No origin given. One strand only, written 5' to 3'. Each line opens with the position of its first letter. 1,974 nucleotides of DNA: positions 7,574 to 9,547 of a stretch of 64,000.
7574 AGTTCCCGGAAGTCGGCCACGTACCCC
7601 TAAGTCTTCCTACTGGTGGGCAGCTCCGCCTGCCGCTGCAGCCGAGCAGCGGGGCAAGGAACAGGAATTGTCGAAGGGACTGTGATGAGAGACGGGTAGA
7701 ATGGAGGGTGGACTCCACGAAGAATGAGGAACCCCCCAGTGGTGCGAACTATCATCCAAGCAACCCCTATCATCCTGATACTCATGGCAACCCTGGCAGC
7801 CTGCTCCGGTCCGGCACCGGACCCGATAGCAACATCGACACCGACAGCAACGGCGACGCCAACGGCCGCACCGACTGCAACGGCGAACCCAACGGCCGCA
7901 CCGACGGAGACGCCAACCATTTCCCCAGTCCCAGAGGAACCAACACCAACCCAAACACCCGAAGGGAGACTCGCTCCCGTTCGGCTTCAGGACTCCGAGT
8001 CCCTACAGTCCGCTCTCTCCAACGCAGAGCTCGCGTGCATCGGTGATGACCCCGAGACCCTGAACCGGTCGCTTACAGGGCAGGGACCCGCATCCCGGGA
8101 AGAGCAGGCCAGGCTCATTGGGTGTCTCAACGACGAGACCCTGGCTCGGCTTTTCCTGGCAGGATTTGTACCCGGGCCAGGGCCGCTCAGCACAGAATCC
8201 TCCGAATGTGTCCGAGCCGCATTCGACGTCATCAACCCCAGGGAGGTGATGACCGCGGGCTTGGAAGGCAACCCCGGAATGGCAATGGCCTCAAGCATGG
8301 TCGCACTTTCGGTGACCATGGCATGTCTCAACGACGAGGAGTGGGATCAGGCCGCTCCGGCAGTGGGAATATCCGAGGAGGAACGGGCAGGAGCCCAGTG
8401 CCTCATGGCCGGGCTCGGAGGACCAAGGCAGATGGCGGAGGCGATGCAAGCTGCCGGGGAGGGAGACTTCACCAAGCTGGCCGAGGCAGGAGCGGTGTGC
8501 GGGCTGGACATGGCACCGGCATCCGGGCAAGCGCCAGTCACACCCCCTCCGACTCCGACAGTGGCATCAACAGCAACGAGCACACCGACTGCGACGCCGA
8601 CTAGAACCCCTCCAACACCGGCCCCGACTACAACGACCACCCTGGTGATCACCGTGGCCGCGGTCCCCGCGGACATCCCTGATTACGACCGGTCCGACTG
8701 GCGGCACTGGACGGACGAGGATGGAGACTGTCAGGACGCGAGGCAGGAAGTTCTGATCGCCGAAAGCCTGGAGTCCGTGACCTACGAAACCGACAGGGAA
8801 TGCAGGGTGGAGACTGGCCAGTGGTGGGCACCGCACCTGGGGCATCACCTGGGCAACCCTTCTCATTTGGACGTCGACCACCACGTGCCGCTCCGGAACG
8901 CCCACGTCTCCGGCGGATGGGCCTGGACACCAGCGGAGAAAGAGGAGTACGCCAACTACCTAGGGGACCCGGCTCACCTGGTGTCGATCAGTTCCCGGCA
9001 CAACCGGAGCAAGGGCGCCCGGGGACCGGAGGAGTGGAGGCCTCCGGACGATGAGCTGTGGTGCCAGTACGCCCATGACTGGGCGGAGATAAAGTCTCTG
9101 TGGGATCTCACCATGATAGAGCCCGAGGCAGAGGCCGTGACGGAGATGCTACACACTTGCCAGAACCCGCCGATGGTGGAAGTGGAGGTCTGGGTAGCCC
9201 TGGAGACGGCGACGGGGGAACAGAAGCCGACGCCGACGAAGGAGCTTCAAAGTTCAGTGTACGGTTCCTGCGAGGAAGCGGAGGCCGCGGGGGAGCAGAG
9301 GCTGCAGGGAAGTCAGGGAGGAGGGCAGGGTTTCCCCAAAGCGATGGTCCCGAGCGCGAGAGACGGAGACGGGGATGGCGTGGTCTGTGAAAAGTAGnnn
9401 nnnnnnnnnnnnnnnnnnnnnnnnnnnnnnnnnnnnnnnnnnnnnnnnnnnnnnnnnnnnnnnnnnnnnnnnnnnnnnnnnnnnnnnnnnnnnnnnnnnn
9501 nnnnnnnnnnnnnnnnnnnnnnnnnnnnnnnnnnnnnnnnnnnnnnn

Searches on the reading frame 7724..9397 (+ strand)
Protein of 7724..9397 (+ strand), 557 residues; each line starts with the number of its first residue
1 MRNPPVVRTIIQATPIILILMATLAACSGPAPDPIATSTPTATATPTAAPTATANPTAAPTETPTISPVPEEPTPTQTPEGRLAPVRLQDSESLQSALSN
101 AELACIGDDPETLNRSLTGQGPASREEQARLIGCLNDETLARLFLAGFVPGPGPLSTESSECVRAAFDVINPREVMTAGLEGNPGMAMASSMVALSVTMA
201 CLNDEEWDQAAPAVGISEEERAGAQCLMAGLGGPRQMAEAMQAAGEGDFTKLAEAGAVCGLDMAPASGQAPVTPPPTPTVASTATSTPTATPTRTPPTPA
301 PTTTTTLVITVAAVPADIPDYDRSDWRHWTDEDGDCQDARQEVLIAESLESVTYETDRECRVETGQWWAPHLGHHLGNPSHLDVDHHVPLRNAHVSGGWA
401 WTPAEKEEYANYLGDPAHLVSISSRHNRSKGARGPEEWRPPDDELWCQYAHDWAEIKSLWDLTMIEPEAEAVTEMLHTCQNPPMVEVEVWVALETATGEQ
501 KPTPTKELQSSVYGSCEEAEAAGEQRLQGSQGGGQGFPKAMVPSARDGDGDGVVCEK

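Call 42: search_protein_families(library=pfam, proteins=[window:7724-9397:+], max_evalue=0.001)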
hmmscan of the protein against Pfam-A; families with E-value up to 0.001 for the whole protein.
window:7724-9397:+ (557 aa): 1 family
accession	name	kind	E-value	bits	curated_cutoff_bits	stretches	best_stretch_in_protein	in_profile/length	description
PF05901.16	Excalibur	-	8.2e-05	23.3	22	1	513-556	1-36/36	Excalibur calcium-binding domain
